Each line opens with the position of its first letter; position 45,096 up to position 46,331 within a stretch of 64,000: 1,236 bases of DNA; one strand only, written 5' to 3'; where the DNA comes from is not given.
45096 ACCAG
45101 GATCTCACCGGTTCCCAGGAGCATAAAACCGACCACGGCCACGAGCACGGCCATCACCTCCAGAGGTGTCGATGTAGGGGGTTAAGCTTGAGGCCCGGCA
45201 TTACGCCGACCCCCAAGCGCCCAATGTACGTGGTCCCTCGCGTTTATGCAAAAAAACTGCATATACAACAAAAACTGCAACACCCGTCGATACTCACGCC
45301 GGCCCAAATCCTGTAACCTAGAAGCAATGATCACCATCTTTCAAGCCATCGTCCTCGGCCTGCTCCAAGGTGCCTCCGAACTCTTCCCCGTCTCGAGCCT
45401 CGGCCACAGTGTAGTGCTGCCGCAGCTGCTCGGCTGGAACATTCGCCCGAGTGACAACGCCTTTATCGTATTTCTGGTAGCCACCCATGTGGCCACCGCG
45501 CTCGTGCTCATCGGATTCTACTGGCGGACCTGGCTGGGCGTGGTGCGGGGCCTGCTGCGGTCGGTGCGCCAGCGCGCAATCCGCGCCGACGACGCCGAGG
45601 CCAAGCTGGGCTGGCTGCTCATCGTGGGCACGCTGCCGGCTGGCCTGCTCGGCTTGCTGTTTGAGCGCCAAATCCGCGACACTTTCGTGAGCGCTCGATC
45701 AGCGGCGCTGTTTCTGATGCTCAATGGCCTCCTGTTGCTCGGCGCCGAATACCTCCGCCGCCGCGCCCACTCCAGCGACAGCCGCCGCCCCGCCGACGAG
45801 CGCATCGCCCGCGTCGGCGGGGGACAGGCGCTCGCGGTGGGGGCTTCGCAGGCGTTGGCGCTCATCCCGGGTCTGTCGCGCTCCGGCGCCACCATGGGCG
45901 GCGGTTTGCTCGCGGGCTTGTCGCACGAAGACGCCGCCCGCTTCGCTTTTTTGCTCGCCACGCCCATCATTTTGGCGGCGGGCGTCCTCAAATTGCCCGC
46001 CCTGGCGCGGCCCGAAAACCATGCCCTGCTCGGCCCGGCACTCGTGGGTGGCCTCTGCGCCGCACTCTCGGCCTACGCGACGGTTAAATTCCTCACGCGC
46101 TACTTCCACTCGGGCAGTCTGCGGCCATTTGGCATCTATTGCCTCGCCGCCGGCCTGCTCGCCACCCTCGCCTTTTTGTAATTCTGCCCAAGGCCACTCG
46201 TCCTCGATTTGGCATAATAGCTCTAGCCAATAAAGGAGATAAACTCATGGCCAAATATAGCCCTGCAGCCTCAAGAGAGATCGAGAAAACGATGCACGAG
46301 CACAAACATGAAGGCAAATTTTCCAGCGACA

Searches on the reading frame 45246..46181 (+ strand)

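Call 62: search_protein_families(library=pfam, proteins=[window:45246-46181:+], max_evalue=0.001)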
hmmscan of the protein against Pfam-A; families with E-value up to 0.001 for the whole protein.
window:45246-46181:+ (311 aa): 1 family
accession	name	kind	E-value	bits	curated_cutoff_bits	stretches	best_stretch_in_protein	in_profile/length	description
PF02673.24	BacA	-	1.3e-68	231.9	33.4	1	34-305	1-257/257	Bacitracin resistance protein BacA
